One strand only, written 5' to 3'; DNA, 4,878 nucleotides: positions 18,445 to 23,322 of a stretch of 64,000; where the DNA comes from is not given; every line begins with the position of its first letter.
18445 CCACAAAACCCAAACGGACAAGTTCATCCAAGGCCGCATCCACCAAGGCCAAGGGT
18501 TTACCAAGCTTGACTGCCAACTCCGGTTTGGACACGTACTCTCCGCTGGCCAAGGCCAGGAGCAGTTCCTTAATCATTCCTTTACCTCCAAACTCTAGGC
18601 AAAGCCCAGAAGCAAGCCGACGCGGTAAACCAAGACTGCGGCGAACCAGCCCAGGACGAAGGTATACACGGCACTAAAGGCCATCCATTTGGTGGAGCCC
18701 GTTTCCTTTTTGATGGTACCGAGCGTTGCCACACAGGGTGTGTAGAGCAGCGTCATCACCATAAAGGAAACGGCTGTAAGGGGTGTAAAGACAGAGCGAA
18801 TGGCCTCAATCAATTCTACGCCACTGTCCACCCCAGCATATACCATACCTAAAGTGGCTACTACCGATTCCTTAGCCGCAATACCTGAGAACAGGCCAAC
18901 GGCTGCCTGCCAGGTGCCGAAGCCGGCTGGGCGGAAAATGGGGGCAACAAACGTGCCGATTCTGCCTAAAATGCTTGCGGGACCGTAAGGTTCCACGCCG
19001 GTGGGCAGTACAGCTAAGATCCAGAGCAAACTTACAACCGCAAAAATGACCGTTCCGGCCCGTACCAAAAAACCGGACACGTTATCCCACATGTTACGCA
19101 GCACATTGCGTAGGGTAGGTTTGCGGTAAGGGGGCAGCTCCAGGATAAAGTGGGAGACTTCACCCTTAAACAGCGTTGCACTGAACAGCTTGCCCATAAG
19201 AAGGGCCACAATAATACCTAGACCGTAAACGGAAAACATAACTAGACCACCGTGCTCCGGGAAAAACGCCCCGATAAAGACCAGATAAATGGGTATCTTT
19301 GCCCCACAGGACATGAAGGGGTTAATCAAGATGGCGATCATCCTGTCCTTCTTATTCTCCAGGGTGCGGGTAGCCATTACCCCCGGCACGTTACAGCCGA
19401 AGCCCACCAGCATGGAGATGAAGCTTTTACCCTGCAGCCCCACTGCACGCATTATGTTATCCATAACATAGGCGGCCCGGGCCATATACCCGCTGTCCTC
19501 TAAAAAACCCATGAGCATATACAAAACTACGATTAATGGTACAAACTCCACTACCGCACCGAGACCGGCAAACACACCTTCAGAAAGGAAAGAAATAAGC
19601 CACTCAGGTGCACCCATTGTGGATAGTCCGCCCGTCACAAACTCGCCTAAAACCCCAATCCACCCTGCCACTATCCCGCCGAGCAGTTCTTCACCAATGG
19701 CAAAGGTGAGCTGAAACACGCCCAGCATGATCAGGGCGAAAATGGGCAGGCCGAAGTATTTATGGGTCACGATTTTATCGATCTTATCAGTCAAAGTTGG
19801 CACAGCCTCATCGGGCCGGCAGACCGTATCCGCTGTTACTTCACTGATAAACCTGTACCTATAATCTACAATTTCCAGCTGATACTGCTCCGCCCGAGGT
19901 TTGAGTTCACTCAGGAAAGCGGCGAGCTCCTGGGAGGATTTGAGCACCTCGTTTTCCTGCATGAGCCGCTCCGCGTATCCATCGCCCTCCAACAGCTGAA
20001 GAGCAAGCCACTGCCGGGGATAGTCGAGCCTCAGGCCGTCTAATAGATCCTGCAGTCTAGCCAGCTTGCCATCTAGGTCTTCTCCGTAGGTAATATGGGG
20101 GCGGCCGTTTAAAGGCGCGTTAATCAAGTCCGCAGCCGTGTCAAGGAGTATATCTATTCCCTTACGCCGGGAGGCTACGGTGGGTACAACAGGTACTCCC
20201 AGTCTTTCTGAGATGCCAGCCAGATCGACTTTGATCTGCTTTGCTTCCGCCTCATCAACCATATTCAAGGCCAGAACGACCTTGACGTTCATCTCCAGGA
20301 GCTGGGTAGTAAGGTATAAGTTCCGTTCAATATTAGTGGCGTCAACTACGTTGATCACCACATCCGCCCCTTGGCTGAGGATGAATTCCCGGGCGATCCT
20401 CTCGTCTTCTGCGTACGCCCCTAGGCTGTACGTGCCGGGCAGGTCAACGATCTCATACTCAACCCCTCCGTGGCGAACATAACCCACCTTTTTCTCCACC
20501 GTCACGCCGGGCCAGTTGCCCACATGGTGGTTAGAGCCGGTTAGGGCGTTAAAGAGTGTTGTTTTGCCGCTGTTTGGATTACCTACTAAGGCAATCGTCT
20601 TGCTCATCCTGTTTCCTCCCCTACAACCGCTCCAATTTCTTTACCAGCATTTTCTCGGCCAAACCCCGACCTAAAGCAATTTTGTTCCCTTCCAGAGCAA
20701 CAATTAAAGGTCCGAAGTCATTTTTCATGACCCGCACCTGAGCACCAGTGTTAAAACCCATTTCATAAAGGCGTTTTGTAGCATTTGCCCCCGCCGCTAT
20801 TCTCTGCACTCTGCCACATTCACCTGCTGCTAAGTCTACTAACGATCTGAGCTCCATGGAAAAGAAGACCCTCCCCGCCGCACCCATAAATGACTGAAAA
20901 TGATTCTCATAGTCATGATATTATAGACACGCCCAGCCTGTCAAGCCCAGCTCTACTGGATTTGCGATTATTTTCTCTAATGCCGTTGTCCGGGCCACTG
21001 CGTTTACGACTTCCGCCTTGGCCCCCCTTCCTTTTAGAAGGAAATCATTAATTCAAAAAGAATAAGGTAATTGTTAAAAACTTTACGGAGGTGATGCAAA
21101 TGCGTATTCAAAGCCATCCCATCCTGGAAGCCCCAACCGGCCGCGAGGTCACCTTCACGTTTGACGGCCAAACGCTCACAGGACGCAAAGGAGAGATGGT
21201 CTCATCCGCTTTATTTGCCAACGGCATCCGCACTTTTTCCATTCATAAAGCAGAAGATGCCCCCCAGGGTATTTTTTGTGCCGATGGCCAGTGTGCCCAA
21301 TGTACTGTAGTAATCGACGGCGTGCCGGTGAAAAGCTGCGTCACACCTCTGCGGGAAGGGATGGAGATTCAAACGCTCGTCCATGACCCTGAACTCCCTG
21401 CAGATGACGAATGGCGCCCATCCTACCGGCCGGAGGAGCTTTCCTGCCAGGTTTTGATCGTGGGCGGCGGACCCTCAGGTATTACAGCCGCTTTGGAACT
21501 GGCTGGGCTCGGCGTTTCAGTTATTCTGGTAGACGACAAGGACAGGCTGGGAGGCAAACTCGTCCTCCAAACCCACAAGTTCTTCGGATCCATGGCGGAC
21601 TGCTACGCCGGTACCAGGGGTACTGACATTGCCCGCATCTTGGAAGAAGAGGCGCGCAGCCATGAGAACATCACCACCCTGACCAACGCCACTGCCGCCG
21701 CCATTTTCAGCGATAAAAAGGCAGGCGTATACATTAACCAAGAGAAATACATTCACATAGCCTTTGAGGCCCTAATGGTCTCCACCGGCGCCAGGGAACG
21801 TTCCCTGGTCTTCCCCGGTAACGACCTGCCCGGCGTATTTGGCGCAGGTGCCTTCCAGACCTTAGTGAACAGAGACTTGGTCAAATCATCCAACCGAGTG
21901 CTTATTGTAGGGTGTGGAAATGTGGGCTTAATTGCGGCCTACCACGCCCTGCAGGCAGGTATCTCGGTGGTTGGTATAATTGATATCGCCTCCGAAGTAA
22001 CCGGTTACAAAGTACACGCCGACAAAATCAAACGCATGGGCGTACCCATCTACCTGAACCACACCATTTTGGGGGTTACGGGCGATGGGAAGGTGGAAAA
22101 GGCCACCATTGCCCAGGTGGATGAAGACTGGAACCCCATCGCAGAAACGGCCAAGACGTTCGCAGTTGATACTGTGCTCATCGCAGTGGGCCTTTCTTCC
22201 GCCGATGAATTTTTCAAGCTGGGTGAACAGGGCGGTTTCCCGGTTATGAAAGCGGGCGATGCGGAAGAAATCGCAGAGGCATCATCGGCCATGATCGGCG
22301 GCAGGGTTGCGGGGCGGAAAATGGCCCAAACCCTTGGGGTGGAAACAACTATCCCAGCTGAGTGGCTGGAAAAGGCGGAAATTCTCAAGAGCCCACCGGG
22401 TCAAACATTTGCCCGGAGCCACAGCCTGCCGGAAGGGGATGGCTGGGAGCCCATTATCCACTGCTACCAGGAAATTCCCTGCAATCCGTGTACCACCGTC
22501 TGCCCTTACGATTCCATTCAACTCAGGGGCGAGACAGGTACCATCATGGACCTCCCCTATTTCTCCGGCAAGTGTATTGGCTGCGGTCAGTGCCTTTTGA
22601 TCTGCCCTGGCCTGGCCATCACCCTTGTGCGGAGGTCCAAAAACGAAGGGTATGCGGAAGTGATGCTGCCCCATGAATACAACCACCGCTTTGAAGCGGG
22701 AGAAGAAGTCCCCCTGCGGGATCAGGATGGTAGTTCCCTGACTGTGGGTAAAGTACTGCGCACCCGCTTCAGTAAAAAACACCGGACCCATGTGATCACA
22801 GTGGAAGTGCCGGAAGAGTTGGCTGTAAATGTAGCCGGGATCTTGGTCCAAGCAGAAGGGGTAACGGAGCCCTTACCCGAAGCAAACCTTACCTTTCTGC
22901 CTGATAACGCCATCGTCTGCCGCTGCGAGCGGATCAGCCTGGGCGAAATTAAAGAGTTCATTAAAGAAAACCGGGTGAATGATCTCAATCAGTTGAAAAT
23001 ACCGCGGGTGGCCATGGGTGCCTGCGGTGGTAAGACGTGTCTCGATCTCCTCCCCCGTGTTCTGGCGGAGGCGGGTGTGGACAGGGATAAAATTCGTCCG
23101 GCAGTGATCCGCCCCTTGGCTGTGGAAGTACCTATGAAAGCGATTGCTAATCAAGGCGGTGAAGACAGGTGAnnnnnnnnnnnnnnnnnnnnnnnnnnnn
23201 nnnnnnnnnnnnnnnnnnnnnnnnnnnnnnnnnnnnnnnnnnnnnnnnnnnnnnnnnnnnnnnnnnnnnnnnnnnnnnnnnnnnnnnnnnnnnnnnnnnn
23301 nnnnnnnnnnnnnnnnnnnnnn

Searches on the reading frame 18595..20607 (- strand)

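Call 23: search_protein_families(library=ncbifam, proteins=[window:18595-20607:-], max_evalue=0.00001)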
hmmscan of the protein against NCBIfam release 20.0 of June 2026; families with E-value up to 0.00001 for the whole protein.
window:18595-20607:- (670 aa): 18 families
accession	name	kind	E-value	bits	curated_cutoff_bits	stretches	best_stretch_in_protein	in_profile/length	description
TIGR00437.1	feoB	equivalog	2.1e-186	621.2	315.65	1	9-635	1-594/594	ferrous iron transport protein B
NF007105.0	PRK09554.1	equivalog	1.2e-172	575.9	683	2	3-592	4-594/772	Fe(2+) transporter permease subunit FeoB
TIGR03594.1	GTPase_EngA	equivalog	6.9e-18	64.9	306.7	1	4-163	2-161/432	ribosome biogenesis GTPase Der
TIGR00231.1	small_GTP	domain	5.8e-15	55.4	42.5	1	4-156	5-160/164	GTP-binding protein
NF000908.1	PRK00089.1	equivalog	1.4e-11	44.2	237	1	3-161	4-166/291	GTPase Era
NF002828.0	PRK03003.1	equivalog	1.8e-10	40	631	1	3-157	41-195/477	ribosome biogenesis GTPase Der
TIGR03918.1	GTP_HydF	equivalog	6.7e-10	38.4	325.55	1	3-161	8-166/392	[FeFe] hydrogenase H-cluster maturation GTPase HydF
NF007071.0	PRK09518.1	equivalog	8e-10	37.9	953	1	4-161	273-430/706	bifunctional cytidylate kinase/GTPase Der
NF003255.0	PRK04213.1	equivalog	1.6e-09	37.4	164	1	3-74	10-79/204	GTP-binding protein EngB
TIGR00436.1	era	equivalog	3.5e-09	36.4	116.25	1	4-145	2-146/270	GTPase Era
TIGR02729.1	Obg_CgtA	equivalog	1e-08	34.6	280.25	1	5-161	160-327/329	Obg family GTPase CgtA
NF007171.0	PRK09602.1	subfamily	1.1e-08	34.4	387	1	2-49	2-51/397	YchF-related putative GTPase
NF008955.0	PRK12297.1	equivalog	6.4e-08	31.9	406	1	5-163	162-329/429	GTPase ObgE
NF008956.1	PRK12299.1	equivalog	1.6e-07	30.6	300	1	5-162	161-325/327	GTPase ObgE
TIGR00450.1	mnmE_trmE_thdF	equivalog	1.9e-07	30.5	252.6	1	4-127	211-336/446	tRNA uridine-5-carboxymethylaminomethyl(34) synthesis GTPase MnmE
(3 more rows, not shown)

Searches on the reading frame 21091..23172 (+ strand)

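Call 25: search_protein_families(library=pfam, proteins=[window:21091-23172:+], max_evalue=0.000001)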
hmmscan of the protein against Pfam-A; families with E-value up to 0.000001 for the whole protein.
window:21091-23172:+ (693 aa): 9 families
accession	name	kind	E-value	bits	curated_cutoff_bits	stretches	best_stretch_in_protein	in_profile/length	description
PF13510.11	Fer2_4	-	3.8e-25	88.2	22.8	1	18-95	2-79/82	2Fe-2S iron-sulfur cluster binding domain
PF07992.20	Pyr_redox_2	-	4.9e-25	89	26.1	1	120-388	2-254/291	Pyridine nucleotide-disulphide oxidoreductase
PF12831.13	FAD_oxidored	-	2.4e-10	40.8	27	1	120-167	1-48/416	FAD dependent oxidoreductase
PF00070.33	Pyr_redox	-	3.1e-10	40.8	22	0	121-154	2-35/82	Pyridine nucleotide-disulphide oxidoreductase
PF01266.30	DAO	-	1.4e-08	35.1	27.9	0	121-155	2-37/353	FAD dependent oxidoreductase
PF12838.12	Fer4_7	-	4.5e-08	33.9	27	0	463-506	4-49/52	4Fe-4S dicluster domain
PF01494.25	FAD_binding_3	-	3.8e-07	30.1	22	0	119-150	2-33/349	FAD binding domain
PF03486.20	HI0933_like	-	4e-07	30.2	50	0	120-159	2-41/244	HI0933-like protein Rossmann domain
PF13450.12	NAD_binding_8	-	5.4e-07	30.2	21.9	0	123-156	1-34/68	NAD(P)-binding Rossmann-like domain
